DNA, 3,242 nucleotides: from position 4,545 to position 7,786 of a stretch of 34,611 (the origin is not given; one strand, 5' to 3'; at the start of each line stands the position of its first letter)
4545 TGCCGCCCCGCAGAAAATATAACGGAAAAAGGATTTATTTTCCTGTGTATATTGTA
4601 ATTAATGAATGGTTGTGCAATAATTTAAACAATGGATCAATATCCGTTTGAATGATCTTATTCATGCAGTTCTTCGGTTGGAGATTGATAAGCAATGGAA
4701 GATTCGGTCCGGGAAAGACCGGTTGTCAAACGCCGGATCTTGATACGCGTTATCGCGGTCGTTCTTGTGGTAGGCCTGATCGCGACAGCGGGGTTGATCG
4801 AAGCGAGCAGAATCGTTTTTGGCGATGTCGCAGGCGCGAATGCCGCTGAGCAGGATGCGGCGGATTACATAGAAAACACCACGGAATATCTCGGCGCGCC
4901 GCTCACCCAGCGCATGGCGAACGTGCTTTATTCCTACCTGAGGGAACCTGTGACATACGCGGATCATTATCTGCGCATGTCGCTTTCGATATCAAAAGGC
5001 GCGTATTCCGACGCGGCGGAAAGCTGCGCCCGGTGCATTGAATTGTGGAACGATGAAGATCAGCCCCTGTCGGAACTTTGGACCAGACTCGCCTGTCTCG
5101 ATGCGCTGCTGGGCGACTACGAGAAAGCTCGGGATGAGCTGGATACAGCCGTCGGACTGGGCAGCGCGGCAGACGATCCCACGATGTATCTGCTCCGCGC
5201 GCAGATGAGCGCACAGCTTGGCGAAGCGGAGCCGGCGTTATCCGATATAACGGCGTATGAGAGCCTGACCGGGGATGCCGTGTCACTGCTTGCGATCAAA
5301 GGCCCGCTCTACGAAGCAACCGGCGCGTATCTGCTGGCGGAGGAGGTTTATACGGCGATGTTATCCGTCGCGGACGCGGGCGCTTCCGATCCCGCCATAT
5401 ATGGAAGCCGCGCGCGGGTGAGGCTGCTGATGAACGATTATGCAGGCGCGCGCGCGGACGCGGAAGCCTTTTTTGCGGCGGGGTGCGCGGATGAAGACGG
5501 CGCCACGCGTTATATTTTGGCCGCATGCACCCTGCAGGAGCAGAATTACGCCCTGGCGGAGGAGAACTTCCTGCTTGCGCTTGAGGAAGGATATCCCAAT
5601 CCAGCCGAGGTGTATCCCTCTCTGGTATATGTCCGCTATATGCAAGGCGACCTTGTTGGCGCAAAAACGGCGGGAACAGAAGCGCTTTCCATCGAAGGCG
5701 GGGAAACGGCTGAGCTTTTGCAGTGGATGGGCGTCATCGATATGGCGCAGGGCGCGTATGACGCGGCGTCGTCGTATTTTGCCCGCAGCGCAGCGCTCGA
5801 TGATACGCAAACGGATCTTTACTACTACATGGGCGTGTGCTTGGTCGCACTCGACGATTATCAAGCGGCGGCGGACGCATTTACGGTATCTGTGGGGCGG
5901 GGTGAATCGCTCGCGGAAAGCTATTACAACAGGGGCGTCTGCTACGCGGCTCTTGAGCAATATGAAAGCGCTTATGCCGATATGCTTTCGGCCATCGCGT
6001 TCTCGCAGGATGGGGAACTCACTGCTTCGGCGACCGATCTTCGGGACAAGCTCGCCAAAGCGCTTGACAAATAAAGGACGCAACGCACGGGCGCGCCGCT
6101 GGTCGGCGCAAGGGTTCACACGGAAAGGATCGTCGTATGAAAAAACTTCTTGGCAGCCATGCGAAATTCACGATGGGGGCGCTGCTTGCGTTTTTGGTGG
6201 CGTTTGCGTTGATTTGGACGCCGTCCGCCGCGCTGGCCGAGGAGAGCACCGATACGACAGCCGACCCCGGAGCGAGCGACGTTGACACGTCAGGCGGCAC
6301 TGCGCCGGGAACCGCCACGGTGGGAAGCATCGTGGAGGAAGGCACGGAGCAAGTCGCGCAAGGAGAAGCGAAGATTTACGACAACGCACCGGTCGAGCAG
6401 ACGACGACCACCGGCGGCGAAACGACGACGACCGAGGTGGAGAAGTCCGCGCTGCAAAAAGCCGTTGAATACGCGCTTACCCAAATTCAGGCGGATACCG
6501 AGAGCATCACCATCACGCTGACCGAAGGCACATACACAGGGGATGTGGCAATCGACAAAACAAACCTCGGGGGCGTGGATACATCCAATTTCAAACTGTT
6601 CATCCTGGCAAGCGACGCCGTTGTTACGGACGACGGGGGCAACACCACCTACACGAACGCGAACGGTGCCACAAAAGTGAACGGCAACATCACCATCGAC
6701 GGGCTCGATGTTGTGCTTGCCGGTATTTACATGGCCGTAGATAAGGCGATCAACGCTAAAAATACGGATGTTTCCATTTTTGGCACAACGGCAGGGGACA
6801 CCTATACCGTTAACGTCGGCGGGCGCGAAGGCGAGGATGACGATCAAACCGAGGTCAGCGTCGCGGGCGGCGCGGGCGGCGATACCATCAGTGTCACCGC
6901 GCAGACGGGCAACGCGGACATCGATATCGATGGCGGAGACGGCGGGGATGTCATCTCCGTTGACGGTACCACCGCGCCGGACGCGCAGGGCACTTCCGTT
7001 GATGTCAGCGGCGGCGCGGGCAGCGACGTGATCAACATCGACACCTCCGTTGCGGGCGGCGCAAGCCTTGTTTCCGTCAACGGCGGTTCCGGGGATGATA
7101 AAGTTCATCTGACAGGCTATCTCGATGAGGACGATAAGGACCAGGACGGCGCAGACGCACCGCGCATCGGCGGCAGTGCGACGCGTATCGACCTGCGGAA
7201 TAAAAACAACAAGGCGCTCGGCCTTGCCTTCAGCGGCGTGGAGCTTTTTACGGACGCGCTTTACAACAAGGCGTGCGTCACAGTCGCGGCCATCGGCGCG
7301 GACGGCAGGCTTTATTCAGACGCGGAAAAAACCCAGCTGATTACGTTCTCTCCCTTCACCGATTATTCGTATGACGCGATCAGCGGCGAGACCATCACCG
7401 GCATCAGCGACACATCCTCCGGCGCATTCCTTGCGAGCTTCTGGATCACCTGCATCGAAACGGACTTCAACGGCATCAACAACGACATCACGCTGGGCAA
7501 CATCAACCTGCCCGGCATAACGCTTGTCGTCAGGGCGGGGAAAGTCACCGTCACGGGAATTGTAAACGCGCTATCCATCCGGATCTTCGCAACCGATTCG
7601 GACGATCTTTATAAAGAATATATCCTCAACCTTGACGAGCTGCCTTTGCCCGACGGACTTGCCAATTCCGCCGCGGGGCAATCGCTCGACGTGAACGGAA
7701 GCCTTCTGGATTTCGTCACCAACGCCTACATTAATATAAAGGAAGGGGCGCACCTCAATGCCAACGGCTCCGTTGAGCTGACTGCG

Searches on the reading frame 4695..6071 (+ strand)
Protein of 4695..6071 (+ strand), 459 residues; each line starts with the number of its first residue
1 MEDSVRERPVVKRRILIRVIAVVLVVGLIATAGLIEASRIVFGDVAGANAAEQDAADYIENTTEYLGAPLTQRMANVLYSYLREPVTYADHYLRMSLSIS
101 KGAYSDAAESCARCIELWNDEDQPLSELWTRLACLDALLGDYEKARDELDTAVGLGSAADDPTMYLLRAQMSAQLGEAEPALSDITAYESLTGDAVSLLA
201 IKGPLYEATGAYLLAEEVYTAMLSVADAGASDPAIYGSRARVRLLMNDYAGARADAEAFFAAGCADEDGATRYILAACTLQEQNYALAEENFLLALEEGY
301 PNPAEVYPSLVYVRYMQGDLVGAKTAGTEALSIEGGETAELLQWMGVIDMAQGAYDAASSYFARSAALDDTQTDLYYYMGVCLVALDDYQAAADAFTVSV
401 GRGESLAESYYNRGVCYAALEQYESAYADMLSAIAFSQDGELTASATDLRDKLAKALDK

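Call 13: find_encoding_contigs(protein=window:4695-6071:+, flank=10000, max_places=6)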
Protein window:4695-6071:+ (459 aa): 3 contigs read that carry it; 3 places shown.
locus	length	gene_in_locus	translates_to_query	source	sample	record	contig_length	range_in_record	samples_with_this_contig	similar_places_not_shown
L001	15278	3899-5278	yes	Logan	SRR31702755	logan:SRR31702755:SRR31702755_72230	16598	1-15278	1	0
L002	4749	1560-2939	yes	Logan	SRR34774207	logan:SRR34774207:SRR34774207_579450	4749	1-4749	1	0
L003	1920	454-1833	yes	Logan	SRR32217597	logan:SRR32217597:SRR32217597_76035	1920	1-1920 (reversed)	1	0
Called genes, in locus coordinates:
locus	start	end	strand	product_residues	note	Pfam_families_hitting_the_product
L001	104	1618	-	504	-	PF02878:PGM_PMM_I, PF02879:PGM_PMM_II, PF02880:PGM_PMM_III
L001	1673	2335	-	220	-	PF00226:DnaJ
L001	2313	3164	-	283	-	PF18937:DUF5685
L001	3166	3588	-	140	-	-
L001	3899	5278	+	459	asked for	PF00515:TPR_1 (faint), PF07719:TPR_2 (faint), PF13424:TPR_12 (faint), PF13432:TPR_16 (faint), PF13371:TPR_9 (faint)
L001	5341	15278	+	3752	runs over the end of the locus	?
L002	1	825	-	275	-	?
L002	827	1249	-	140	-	-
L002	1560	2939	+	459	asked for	PF00515:TPR_1 (faint), PF07719:TPR_2 (faint), PF13424:TPR_12 (faint), PF13432:TPR_16 (faint), PF13371:TPR_9 (faint)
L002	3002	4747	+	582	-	?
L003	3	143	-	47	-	?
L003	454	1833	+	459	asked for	PF00515:TPR_1 (faint), PF07719:TPR_2 (faint), PF13424:TPR_12 (faint), PF13432:TPR_16 (faint), PF13371:TPR_9 (faint)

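Call 76: search_protein_families(library=pfam, alignment_id=A4, max_evalue=0.001)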
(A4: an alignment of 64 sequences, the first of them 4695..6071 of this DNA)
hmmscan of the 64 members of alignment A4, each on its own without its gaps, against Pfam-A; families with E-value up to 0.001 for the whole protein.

A. member 1, window:4695-6071:+ (459 aa): 7 families
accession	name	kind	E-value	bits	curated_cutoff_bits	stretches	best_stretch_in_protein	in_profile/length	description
PF07719.23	TPR_2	-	1.8e-12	46.8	27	0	407-435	1-29/34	Tetratricopeptide repeat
PF13371.12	TPR_9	-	6e-09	36.2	35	0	159-202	26-69/73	Tetratricopeptide repeat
PF00515.34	TPR_1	-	5.7e-08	32.7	27.8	0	407-428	1-22/34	Tetratricopeptide repeat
PF13424.12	TPR_12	-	4.1e-07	30.5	30.1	0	375-426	12-64/77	Tetratricopeptide repeat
PF13432.12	TPR_16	-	2e-06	28.5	32.7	0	350-402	8-60/65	Tetratricopeptide repeat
PF13431.12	TPR_17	-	6.3e-05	23.4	24.4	0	407-426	13-32/34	Tetratricopeptide repeat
PF13181.12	TPR_8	-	0.00018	21.9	25.7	0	407-435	1-29/34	Tetratricopeptide repeat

B. families by the number of members that match (of 64 scanned): 82 families (the first 25 are shown)
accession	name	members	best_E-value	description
PF00515.34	TPR_1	20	2.4e-141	Tetratricopeptide repeat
PF07719.23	TPR_2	20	6.1e-123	Tetratricopeptide repeat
PF13432.12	TPR_16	19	7.7e-52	Tetratricopeptide repeat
PF13181.12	TPR_8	16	3.9e-96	Tetratricopeptide repeat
PF13371.12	TPR_9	16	2.2e-66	Tetratricopeptide repeat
PF13424.12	TPR_12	15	2.7e-50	Tetratricopeptide repeat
PF14559.12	TPR_19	12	3.2e-42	Tetratricopeptide repeat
PF12895.13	ANAPC3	12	2.4e-22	Anaphase-promoting complex, cyclosome, subunit 3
PF13414.12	TPR_11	11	1.4e-98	TPR repeat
PF13431.12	TPR_17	11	2.9e-65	Tetratricopeptide repeat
PF13428.12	TPR_14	11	7.2e-42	Tetratricopeptide repeat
PF13174.12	TPR_6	11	6.3e-32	Tetratricopeptide repeat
PF25062.1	ARM_TT21_N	10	3.7e-16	Tetratricopeptide repeat protein 21 N-terminal ARM repeat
PF13176.12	TPR_7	9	1.4e-14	Tetratricopeptide repeat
PF25575.1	TPR_BSK1_C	7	1.6e-22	Serine/threonine-protein kinase BSK1-like, TPR repeats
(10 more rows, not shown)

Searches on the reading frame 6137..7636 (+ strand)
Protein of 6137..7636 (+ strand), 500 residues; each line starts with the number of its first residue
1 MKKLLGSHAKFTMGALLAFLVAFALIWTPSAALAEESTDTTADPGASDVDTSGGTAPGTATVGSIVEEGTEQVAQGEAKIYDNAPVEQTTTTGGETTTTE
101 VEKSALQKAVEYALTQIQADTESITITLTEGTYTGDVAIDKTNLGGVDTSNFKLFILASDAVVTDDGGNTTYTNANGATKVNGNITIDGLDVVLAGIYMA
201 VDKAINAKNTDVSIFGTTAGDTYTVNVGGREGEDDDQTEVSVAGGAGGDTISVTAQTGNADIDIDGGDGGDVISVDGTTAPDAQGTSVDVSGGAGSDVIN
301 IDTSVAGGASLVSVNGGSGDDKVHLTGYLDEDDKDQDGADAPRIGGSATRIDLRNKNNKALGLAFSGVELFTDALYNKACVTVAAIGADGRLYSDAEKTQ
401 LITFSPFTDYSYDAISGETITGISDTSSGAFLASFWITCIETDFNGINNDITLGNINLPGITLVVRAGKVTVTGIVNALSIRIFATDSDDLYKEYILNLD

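Call 64: search_protein_families(library=ncbifam, proteins=[window:6137-7636:+], max_evalue=1)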
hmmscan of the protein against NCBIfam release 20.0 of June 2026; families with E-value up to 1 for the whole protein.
window:6137-7636:+ (500 aa): 0 families

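Call 66: search_protein_families(library=pfam, proteins=[window:6137-7636:+], max_evalue=10)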
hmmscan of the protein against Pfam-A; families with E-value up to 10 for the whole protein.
window:6137-7636:+ (500 aa): 0 families
